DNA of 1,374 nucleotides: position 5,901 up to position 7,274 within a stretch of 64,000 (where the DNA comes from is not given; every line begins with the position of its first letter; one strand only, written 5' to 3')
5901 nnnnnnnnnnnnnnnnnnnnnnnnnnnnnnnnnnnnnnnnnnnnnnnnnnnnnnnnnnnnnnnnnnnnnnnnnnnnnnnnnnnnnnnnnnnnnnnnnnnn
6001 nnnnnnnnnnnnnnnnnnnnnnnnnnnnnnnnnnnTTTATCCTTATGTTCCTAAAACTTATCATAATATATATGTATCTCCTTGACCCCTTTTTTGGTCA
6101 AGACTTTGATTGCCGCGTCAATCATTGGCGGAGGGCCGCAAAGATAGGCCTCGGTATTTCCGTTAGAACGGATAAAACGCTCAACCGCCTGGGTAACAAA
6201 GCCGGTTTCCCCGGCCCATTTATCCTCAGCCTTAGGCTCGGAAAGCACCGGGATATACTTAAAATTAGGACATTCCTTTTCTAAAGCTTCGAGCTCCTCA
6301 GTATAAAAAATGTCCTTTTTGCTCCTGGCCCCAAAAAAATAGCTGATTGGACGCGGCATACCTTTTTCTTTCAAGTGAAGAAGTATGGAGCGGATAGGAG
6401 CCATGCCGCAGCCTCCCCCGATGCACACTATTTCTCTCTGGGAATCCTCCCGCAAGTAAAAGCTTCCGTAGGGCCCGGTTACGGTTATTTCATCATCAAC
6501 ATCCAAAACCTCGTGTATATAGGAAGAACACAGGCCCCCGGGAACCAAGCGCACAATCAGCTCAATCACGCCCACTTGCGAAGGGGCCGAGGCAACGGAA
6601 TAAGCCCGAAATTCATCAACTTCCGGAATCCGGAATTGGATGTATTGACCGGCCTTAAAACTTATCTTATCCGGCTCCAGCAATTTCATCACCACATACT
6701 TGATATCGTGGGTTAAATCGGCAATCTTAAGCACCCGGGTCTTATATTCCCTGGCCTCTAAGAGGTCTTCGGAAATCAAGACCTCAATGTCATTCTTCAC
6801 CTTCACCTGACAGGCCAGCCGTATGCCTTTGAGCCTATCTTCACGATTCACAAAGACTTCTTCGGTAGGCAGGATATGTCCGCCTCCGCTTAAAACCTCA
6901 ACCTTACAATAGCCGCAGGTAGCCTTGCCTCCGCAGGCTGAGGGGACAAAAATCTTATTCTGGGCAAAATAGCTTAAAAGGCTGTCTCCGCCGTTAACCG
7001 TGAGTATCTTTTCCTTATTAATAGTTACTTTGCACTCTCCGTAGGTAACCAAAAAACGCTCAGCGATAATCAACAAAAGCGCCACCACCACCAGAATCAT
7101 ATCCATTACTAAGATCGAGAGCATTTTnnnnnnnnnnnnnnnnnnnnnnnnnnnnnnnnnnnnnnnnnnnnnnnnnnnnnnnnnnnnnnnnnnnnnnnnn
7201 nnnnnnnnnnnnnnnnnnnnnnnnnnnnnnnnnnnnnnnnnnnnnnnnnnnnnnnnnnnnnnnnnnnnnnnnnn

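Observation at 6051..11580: Rnf-type complex (rnfC-D-G-E-A) terminated by an NqrF-like reductase instead of RnfB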

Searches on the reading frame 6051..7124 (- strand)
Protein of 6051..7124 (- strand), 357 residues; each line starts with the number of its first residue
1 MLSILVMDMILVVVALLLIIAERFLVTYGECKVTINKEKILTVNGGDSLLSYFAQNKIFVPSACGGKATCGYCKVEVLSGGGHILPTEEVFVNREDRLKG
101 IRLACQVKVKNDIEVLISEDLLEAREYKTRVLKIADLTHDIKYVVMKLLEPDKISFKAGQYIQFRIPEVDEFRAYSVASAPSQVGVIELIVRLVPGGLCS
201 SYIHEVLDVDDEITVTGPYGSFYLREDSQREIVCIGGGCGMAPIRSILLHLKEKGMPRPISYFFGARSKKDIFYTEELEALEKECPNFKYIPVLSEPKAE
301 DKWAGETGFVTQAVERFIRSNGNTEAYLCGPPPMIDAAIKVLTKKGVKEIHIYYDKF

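Call 3: search_protein_families(library=pfam, proteins=[window:6051-7124:-], max_evalue=0.01)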
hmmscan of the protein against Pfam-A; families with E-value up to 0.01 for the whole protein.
window:6051-7124:- (357 aa): 3 families
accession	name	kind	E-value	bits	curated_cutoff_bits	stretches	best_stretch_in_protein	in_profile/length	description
PF00175.26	NAD_binding_1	-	3.3e-24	86.1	22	1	235-338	2-107/109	Oxidoreductase NAD-binding domain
PF00970.30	FAD_binding_6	-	2.2e-17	63.7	21.1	1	130-223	3-99/99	Oxidoreductase FAD-binding domain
PF00111.32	Fer2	-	8.6e-11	42.1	21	1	34-110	2-77/77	2Fe-2S iron-sulfur cluster binding domain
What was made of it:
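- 6051..7124 (-): g6: NqrF-type subunit (357 aa). It comprises an N-terminal TM helix, a plant-type 2Fe-2S domain, an FAD domain (RAYS) and an NAD(H) domain. It lacks the ~35-aa insertion specific to canonical NqrF. Pfam: call 3.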

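Call 4: search_protein_families(library=ncbifam, proteins=[window:6051-7124:-], max_evalue=0.01)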
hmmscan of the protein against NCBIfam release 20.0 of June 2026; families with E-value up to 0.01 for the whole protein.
window:6051-7124:- (357 aa): 31 families (the best 25 are shown)
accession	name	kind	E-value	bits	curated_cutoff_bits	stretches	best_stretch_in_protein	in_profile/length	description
TIGR01941.1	nqrF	equivalog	7.6e-93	311.6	295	2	171-357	205-403/405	NADH:ubiquinone reductase (Na(+)-transporting) subunit F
NF040810.1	BenC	equivalog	2.4e-60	204.5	430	1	40-357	14-330/333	benzoate 1,2-dioxygenase electron transfer component BenC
NF045803.1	MethMoxFADbindMmoC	equivalog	2.7e-55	187.5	500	1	42-357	17-340/343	aromatic/alkene monooxygenase hydroxylase FAD-binding subunit MmoC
NF008822.0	PRK11872.1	equivalog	1.1e-50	172.6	402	1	38-357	14-335/341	anthranilate 1,2-dioxygenase electron transfer component AntC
NF005963.0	PRK08051.1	equivalog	9.6e-43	146.1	230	1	128-357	5-230/233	NAD(P)H-flavin reductase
NF058606.1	GlBtMonoRdsGbcB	equivalog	1.7e-35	122.6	500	2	128-349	15-239/362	glycine betaine monooxygenase reductase subunit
NF052252.1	flav_redu_LuxG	exception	1.9e-33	115.6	340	1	129-357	3-229/232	flavin mononucleotide reductase LuxG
NF009805.0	PRK13289.1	equivalog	2.8e-33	115.4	432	1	154-357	183-392/399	NO-inducible flavohemoprotein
NF007964.0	PRK10684.1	equivalog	2e-30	105.9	383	2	128-357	11-237/333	NADH oxidoreductase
NF006220.0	PRK08345.1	subfamily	5.4e-27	94.8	395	1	126-353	10-247/294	cytochrome-c3 hydrogenase subunit gamma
TIGR02160.1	PA_CoA_Oxy5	hypoth_equivalog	2e-24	86.1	420.8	1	141-357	19-241/352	1,2-phenylacetyl-CoA epoxidase subunit PaaE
NF040835.1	sulfhyd_HydG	equivalog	2.9e-24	85.8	650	1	127-353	18-244/292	NADPH-dependent hydrogenase/sulfhydrogenase 1 subunit gamma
NF040830.1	sulfhyd_ShyC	equivalog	2.2e-20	73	600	1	125-353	5-241/288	NAD(P)-dependent hydrogenase/sulfhydrogenase 2 subunit gamma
TIGR02911.1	sulfite_red_B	equivalog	7.1e-20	71.2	288.6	1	132-354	11-221/261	anaerobic sulfite reductase subunit AsrB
NF004317.0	PRK05713.1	equivalog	8.1e-18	64.7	338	1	38-355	8-306/312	iron-sulfur-binding ferredoxin reductase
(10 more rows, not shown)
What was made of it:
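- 6051..7124 (-): Call 4: nqrF TIGR01941 scores 311.6, above its cutoff of 295.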

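Call 50: search_solved_structures(query=window:6051-7124:-, show_alignments=1, max_evalue=1e-20)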
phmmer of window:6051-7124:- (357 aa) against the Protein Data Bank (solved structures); distinct sequences matched with E-value up to 1e-20: 16.
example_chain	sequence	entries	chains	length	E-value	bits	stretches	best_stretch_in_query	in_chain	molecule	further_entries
8a1t_F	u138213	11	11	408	8.4e-67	229.2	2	140-357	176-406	Na(+)-translocating NADH-quinone reductase subunit F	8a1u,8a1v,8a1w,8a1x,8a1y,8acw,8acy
7xk3_F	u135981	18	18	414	9e-67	229.1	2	140-357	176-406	Na(+)-translocating NADH-quinone reductase subunit F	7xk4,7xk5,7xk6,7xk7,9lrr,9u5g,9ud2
5ogx_A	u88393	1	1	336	2.1e-46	162.1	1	44-357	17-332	Cytochrome P450 reductase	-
2r6h_A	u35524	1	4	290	2.4e-41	145.5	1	194-357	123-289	NADH:ubiquinone oxidoreductase, Na translocating, F subunit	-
7qu3_A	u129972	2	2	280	1.6e-40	142.8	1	167-357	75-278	Na(+)-translocating NADH-quinone reductase subunit F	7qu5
7qty_A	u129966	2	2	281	2.4e-40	142.2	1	166-357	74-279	Na(+)-translocating NADH-quinone reductase subunit F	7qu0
1krh_A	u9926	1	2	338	1.2e-39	139.8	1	42-357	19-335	Benzoate 1,2-Dioxygenase Reductase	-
4uaj_A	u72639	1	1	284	1.7e-38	136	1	138-357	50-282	Na(+)-translocating NADH-quinone reductase subunit F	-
4u9u_A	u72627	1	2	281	1.8e-38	136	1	138-357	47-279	Na(+)-translocating NADH-quinone reductase subunit F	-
8ad4_A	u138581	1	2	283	1.8e-38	136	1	138-357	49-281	Na(+)-translocating NADH-quinone reductase subunit F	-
8ad3_A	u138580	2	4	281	4.2e-38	134.8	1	138-355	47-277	Na(+)-translocating NADH-quinone reductase subunit F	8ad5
7c3a_A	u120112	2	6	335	8.3e-35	124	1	45-357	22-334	Ferredoxin reductase component of carbazole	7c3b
1tvc_A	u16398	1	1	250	9.2e-34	120.5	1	154-357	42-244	METHANE MONOOXYGENASE COMPONENT C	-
4wqm_A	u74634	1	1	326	1.1e-31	113.6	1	44-357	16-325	Toluene-4-monooxygenase electron transfer component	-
1qfj_A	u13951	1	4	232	1.5e-24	90.3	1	147-340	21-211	PROTEIN (FLAVIN REDUCTASE)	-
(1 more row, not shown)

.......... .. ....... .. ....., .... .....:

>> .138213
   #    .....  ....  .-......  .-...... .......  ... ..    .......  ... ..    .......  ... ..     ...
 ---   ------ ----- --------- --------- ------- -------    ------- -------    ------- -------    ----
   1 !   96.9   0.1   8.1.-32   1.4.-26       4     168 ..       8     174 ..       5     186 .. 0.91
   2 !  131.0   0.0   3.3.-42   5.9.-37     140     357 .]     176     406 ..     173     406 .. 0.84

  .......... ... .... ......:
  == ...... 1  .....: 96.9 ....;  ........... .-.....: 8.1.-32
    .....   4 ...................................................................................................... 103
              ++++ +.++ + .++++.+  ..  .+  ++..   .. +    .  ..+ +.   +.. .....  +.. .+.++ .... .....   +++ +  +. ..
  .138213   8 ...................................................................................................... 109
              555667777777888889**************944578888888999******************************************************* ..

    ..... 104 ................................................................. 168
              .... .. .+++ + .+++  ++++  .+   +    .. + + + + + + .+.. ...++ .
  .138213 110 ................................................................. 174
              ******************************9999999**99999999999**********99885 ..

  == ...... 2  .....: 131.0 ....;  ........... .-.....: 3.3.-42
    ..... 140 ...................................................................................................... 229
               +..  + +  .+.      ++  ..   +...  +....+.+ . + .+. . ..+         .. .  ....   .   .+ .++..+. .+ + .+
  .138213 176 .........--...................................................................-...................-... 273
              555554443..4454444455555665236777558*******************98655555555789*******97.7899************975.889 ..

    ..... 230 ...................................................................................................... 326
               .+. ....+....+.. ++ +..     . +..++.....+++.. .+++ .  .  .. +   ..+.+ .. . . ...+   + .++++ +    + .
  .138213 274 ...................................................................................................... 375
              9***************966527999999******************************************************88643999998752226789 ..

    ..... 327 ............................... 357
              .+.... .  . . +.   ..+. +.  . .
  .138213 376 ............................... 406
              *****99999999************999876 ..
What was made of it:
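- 6051..7124 (-): Call 50: V. cholerae NqrF scores 229 bits over the full length, including the TM helix.
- On Na+-NQR: There is a full-length match to V. cholerae NqrF at 229 bits (call 50).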
